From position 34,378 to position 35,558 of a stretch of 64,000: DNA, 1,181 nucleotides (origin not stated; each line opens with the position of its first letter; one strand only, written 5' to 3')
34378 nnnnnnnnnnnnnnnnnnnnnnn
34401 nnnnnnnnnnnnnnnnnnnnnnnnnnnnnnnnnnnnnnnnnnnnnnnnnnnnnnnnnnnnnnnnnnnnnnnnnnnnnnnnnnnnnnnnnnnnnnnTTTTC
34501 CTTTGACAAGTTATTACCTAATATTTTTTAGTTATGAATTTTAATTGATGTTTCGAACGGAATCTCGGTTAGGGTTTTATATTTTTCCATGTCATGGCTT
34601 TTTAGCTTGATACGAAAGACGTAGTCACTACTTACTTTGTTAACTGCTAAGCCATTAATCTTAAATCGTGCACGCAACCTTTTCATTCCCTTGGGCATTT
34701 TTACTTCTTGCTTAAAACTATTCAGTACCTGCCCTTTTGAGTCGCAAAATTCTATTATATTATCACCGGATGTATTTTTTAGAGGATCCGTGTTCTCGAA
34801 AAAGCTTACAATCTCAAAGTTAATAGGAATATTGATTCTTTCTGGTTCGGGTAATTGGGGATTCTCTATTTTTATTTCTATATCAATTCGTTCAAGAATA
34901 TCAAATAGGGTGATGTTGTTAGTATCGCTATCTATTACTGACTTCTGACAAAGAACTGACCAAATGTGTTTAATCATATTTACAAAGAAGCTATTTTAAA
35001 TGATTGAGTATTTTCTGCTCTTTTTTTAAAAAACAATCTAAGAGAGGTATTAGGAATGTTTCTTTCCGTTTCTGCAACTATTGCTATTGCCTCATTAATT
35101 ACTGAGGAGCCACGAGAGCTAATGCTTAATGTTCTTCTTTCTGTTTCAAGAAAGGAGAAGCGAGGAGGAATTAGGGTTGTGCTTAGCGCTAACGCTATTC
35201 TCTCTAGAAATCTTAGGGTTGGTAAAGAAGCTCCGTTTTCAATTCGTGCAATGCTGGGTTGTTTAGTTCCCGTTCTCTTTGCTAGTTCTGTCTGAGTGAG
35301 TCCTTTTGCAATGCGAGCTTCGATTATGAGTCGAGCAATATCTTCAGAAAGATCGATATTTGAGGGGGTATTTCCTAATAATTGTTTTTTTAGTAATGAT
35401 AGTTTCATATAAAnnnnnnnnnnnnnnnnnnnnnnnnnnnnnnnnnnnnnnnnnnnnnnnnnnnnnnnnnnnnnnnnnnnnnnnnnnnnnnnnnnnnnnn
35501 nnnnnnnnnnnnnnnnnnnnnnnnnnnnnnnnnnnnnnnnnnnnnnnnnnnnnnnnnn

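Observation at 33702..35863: AT-rich island at a tRNA hotspot: HigB(Gp49)-HigA module fused in one operon with two unknown genes (candidate defence or abortive-infection cassette)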

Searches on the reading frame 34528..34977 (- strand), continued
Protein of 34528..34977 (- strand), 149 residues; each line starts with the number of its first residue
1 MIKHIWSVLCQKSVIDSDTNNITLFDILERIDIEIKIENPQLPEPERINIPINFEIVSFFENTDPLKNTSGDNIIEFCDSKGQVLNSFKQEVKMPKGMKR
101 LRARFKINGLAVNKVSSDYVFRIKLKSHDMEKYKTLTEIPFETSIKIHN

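Call 91: search_protein_families(library=pfam, alignment_id=A7, max_evalue=0.0001)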
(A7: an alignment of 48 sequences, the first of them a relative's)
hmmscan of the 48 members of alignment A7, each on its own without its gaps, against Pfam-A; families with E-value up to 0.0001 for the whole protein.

A. member 1, L007:6024-6320:+ (99 aa): 0 families

B. families by the number of members that match (of 48 scanned): 45 families (the first 25 are shown)
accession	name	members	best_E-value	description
PF18643.7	RE_BsaWI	2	6.2e-36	BsaWI restriction endonuclease type 2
PF00005.33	ABC_tran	2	4.4e-06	ABC transporter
PF09995.15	MPAB_Lcp_cat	1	4.4e-51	ER-bound oxygenase mpaB/B'/Rubber oxygenase, catalytic domain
PF00091.31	Tubulin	1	2.5e-50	Tubulin/FtsZ family, GTPase domain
PF00160.26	Pro_isomerase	1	1.6e-47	Cyclophilin type peptidyl-prolyl cis-trans isomerase/CLD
PF00586.29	AIRS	1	1.9e-41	AIR synthase related protein, N-terminal domain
PF01925.25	TauE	1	1.8e-39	Sulfite exporter TauE/SafE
PF12327.13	FtsZ_C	1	2.1e-32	FtsZ family, C-terminal domain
PF00696.33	AA_kinase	1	4.7e-32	Amino acid kinase family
PF24709.1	DUF7670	1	7.2e-32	Domain of unknown function (DUF7670)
PF01027.25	Bax1-I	1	1.7e-31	Inhibitor of apoptosis-promoting Bax1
PF03600.22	CitMHS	1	2.4e-28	Citrate transporter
PF00300.27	His_Phos_1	1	2.5e-28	Histidine phosphatase superfamily (branch 1)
PF00270.35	DEAD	1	1.1e-27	DEAD/DEAH box helicase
PF02769.27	AIRS_C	1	2.4e-26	AIR synthase related protein, C-terminal domain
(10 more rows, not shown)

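Call 98: search_protein_families(library=pfam, proteins=[L060:1694-2077:+, L024:3663-4001:+, L023:3453-3731:+, L020:942-1280:+], max_evalue=0.00001)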
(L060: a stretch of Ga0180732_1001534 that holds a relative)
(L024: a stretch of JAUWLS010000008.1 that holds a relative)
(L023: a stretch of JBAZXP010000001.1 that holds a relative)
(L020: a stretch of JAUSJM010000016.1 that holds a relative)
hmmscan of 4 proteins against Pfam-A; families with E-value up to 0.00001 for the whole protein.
L060:1694-2077:+ (128 aa): 1 family
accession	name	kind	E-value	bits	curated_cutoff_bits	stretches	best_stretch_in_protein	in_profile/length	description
PF16277.11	DUF4926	-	1.3e-20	73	29.1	1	4-60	1-56/57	Domain of unknown function (DUF4926)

L024:3663-4001:+ (113 aa): 1 family
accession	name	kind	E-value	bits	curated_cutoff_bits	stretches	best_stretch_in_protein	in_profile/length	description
PF10049.14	DUF2283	-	8.4e-12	45.5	23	1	12-56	3-47/49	Protein of unknown function (DUF2283)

L023:3453-3731:+ (93 aa): 0 families

L020:942-1280:+ (113 aa): 1 family
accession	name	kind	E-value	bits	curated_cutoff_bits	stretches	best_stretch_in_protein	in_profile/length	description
PF21814.2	DUF6883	-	8.6e-29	100.4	27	1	2-112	1-108/110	Domain of unknown function (DUF6883)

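Call 99: search_protein_families(library=pfam, proteins=[L023:3453-3731:+, L024:3373-3675:+, L058:392-676:+, L062:2433-2717:+, L072:419-694:+, L091:484-699:+, L019:2304-2492:+, L092:2146-2532:+], max_evalue=1)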
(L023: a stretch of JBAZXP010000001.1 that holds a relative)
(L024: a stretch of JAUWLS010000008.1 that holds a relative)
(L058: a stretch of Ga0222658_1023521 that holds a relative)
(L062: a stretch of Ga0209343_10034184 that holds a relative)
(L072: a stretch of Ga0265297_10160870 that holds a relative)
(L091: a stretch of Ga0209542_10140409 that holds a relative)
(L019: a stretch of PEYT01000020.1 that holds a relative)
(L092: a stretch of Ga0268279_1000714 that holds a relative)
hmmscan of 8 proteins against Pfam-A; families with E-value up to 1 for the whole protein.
L023:3453-3731:+ (93 aa): 0 families

L024:3373-3675:+ (101 aa): 0 families

L058:392-676:+ (95 aa): 1 family
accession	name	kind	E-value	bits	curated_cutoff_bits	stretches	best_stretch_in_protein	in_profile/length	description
PF22332.1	TAZ1_RBM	-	0.12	12.6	27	0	43-58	4-19/34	RAP1 binding motif of TAZ1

L062:2433-2717:+ (95 aa): 1 family
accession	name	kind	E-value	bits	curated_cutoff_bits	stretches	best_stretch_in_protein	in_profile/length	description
PF21982.2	RecX_HTH1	-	0.031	14.7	26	1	68-92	4-28/40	RecX, first three-helix domain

L072:419-694:+ (92 aa): 0 families

L091:484-699:+ (72 aa): 1 family
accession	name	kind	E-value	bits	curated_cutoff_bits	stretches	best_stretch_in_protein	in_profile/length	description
PF14076.12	DUF4258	-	1.5e-07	32.1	25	1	5-70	1-71/71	Domain of unknown function (DUF4258)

L019:2304-2492:+ (63 aa): 0 families

L092:2146-2532:+ (129 aa): 0 families

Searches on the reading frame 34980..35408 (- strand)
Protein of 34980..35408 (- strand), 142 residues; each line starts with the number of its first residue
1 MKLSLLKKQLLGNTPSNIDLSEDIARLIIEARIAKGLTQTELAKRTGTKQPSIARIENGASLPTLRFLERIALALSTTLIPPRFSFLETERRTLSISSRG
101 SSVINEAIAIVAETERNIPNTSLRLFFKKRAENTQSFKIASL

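Call 5: search_protein_families(library=pfam, proteins=[window:34980-35408:-], max_evalue=1)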
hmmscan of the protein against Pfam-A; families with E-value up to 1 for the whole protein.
window:34980-35408:- (142 aa): 10 families
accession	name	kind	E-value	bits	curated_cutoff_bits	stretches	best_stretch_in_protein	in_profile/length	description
PF01381.28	HTH_3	-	6.3e-14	52.2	23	1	28-78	1-51/55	Helix-turn-helix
PF13560.12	HTH_31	-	2.6e-10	40.9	27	1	27-75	5-54/64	Helix-turn-helix domain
PF12844.13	HTH_19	-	9.9e-07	29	30.2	1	28-74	4-50/64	Helix-turn-helix domain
PF13443.12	HTH_26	-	3.7e-05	24.3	22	1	32-78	6-53/63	Cro/C1-type HTH DNA-binding domain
PF13744.12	HTH_37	-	8.8e-05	22.7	27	1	22-59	17-54/80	Helix-turn-helix domain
PF13413.12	HTH_25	-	0.0016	18.6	24.6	1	30-63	4-39/62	Helix-turn-helix domain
PF22495.2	HTH_92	-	0.0062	16.3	27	1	30-63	2-35/45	RsaL-like HTH domain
PF12802.13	MarR_2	-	0.041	14.5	27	1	35-56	18-40/61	MarR family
PF04545.22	Sigma70_r4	-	0.064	13.2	24.1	1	25-59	9-43/50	Sigma-70, region 4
PF21291.3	CYNS_N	-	0.097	13.1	27.1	1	22-47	2-27/69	Cyanate hydratase, N-terminal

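Call 6: search_protein_families(library=padloc, proteins=[window:34980-35408:-], max_evalue=1)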
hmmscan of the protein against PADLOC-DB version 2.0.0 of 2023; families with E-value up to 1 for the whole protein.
window:34980-35408:- (142 aa): 18 families
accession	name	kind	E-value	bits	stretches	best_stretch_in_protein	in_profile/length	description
PDLC02926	HTH_VI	-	2.1e-10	38.7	1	24-108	2-84/92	-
PDLC03952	RmrA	-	5.1e-07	26.9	1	27-77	26-76/395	-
PDLC03951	RmrA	-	1.2e-06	25.7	1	29-77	14-62/400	-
PDLC03949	RmrA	-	5.9e-06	23.4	1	30-77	9-56/363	-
PDLC03947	RmrA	-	6.7e-06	23.2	1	28-76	16-64/383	-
PDLC03954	RmrA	-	2e-05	21.7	1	30-77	17-64/380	-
PDLC03944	RmrA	-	7.4e-05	20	1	29-95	12-74/384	-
PDLC04142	capH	-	7.6e-05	21.7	1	24-77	7-60/103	capH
PDLC03955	RmrA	-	0.00013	19.3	1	30-77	27-74/371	-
PDLC03953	RmrA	-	0.0002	18.7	1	28-78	10-60/373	-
PDLC03946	RmrA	-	0.00059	16.7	1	29-84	8-60/357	-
PDLC03948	RmrA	-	0.00084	16.3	1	29-84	14-66/397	-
PDLC04760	PDC-M64C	-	0.001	17.4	1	16-80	19-83/93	-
PDLC04762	PDC-M64C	-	0.001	17.1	1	16-75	20-79/97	-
PDLC03956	RmrA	-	0.0015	15.7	1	25-76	10-62/399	-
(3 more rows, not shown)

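Call 7: search_protein_families(library=ncbifam, proteins=[window:34980-35408:-], max_evalue=1)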
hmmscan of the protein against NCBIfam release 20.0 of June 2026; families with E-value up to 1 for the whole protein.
window:34980-35408:- (142 aa): 18 families
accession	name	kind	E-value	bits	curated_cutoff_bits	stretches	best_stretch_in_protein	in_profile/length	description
NF041951.1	phage_RstR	subfamily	3.1e-10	40.3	80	1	25-79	4-58/108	RstR family transcriptional repressor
TIGR00270.2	TIGR00270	equivalog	1.9e-08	34.3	110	1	17-81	69-133/159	multiprotein bridging factor aMBF1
TIGR03070.1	couple_hipB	subfamily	2.7e-08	33.6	71.65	1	22-77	1-56/58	type II toxin-antitoxin system Y4mF family antitoxin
NF007271.0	PRK09726.1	equivalog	2.9e-06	27.2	79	1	31-76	20-65/88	type II toxin-antitoxin system antitoxin HipB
NF047948.1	male_kill_WMK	equivalog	1.7e-05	24.4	300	1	23-79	5-61/300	WO male-killing family protein Wmk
NF010465.0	PRK13890.1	equivalog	0.00019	21.5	96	1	34-79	16-61/121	conjugal transfer protein TrbA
NF006015.0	PRK08154.1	subfamily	0.00036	19.8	204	1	21-79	28-86/314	anaerobic benzoate catabolism transcriptional regulator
TIGR03830.1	CxxCG_CxxCG_HTH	subfamily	0.0012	18.7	61.8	1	25-64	67-106/127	type II TA system antitoxin MqsA family protein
NF006071.0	PRK08215.1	equivalog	0.012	15.2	372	1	22-60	211-249/258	RNA polymerase sporulation sigma factor SigG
TIGR02937.1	sigma70-ECF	superfamily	0.012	15.2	42.9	1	25-58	122-155/165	sigma-70 family RNA polymerase sigma factor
TIGR02612.1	mob_myst_A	hypoth_equivalog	0.013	15.4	122.6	1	30-80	32-84/150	mobile mystery protein A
TIGR02850.1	spore_sigG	equivalog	0.018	14.5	457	1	22-60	208-246/254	RNA polymerase sporulation sigma factor SigG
NF041575.1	antitoxPezA_Strep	equivalog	0.024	14.6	290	1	30-72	8-50/158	type II toxin-antitoxin system antitoxin PezA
TIGR02885.1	spore_sigF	equivalog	0.035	13.9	321.45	1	22-58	185-221/231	RNA polymerase sporulation sigma factor SigF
TIGR02980.1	SigBFG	subfamily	0.04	13.6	234.35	1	25-59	183-217/227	SigB/SigF/SigG family RNA polymerase sigma factor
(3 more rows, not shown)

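Call 8: search_protein_families(library=phrogs, proteins=[window:34980-35408:-], max_evalue=1)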
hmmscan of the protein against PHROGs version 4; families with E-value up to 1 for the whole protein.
window:34980-35408:- (142 aa): 36 families (the best 25 are shown)
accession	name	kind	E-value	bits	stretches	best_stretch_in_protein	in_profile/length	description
phrog_1373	-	transcription regulation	7.2e-12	46.6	1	24-76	64-116/166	transcriptional regulator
phrog_8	-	transcription regulation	3.5e-11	44.1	1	17-78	142-211/346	transcriptional regulator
phrog_3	-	transcription regulation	7.9e-11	43.3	1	24-95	89-163/430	transcriptional repressor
phrog_4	-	transcription regulation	8.3e-10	39.2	1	22-78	135-187/400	transcriptional repressor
phrog_6831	-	transcription regulation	2.5e-09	38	1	28-65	10-46/68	transcriptional regulator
phrog_2439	-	transcription regulation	1.9e-08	34.6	1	27-84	11-65/367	transcriptional regulator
phrog_7241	-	transcription regulation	3e-07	31.5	1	29-77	67-115/122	transcriptional regulator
phrog_2967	-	transcription regulation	2.5e-06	28.2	1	23-78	10-65/225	transcriptional regulator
phrog_5823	-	transcription regulation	2.4e-05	24.7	1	22-79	5-63/404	transcriptional regulator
phrog_2328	-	transcription regulation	3.5e-05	24.6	1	29-75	21-67/128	transcriptional repressor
phrog_38027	-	transcription regulation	9.4e-05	23.5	1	31-75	76-120/143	transcriptional repressor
phrog_2339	-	DNA, RNA and nucleotide metabolism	9.7e-05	23.3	1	17-59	19-61/98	HTH DNA binding protein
phrog_4583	-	transcription regulation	0.00013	22.9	1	24-78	10-65/81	transcriptional repressor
phrog_6223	-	transcription regulation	0.00037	21.5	1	28-60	10-41/73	transcriptional repressor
phrog_4836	-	transcription regulation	0.00093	19.8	1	22-68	74-120/194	CII-like regulator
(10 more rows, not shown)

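Call 44: search_protein_families(library=pfam, alignment_id=A3, max_evalue=0.001)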
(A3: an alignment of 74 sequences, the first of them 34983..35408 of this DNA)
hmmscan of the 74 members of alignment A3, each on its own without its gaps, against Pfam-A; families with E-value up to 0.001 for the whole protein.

A. member 1, window:34983-35408:- (142 aa): 5 families
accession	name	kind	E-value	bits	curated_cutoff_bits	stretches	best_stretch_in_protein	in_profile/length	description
PF01381.28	HTH_3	-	6.3e-14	52.2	23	1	28-78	1-51/55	Helix-turn-helix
PF13560.12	HTH_31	-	2.6e-10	40.9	27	1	27-75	5-54/64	Helix-turn-helix domain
PF12844.13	HTH_19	-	9.9e-07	29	30.2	1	28-74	4-50/64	Helix-turn-helix domain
PF13443.12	HTH_26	-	3.7e-05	24.3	22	1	32-78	6-53/63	Cro/C1-type HTH DNA-binding domain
PF13744.12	HTH_37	-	8.8e-05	22.7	27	1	22-59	17-54/80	Helix-turn-helix domain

B. families by the number of members that match (of 74 scanned): 15 families
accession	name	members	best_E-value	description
PF01381.28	HTH_3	42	1.9e-16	Helix-turn-helix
PF13560.12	HTH_31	41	4.3e-11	Helix-turn-helix domain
PF12844.13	HTH_19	34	9e-10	Helix-turn-helix domain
PF13443.12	HTH_26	25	7.7e-10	Cro/C1-type HTH DNA-binding domain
PF13744.12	HTH_37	17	6.5e-11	Helix-turn-helix domain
PF16277.11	DUF4926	15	3.8e-23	Domain of unknown function (DUF4926)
PF10049.14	DUF2283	10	2.2e-16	Protein of unknown function (DUF2283)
PF13413.12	HTH_25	4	0.00022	Helix-turn-helix domain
PF04545.22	Sigma70_r4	3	3.7e-05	Sigma-70, region 4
PF22495.2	HTH_92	2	0.00013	RsaL-like HTH domain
PF17762.8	HTH_ParB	2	0.00044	ParB HTH domain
PF02675.21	AdoMet_dc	1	2.3e-17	S-adenosylmethionine decarboxylase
PF18335.7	SH3_13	1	0.00065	ATP-dependent RecD-like DNA helicase SH3 domain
PF09639.16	YjcQ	1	0.00067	YjcQ protein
PF01047.28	MarR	1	0.0008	MarR family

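Call 78: search_solved_structures(query=window:34980-35408:-, max_evalue=0.001)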
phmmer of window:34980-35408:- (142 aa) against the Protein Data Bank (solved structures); distinct sequences matched with E-value up to 0.001: 12.
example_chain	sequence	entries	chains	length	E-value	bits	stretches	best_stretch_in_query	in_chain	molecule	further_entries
8tac_A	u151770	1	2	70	3.8e-06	30.4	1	12-73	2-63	DBP48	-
6af3_B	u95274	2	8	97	5.9e-06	29.8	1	20-80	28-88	HigA antitoxin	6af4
1r63_A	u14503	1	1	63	1.8e-05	28.2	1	28-78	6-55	REPRESSOR PROTEIN FROM BACTERIOPHAGE 434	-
1zug_A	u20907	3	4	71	2.3e-05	27.9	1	28-77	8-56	PHAGE 434 CRO PROTEIN | REGULATORY PROTEIN CRO | PROTEIN (434 CRO)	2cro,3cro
1per_L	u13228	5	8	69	2.3e-05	27.9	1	28-78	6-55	PROTEIN (434 REPRESSOR) | 434 REPRESSOR | REPRESSOR PROTEIN CI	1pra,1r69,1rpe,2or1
2r63_A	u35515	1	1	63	8.2e-05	26.1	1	30-78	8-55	REPRESSOR PROTEIN FROM BACTERIOPHAGE 434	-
3kxa_A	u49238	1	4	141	0.00027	24.4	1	28-86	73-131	Putative uncharacterized protein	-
8bny_A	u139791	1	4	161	0.00031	24.2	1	23-78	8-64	Immunity repressor protein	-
1sq8_A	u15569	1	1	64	0.00035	24.1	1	30-77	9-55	dh434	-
1x57_A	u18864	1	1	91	0.00066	23.2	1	20-77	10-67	Endothelial differentiation-related factor 1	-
2wiu_B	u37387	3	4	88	0.00079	22.9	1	30-85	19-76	HTH-TYPE TRANSCRIPTIONAL REGULATOR HIPB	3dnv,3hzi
5k98_B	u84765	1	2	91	0.00096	22.7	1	30-84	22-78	Antitoxin HipB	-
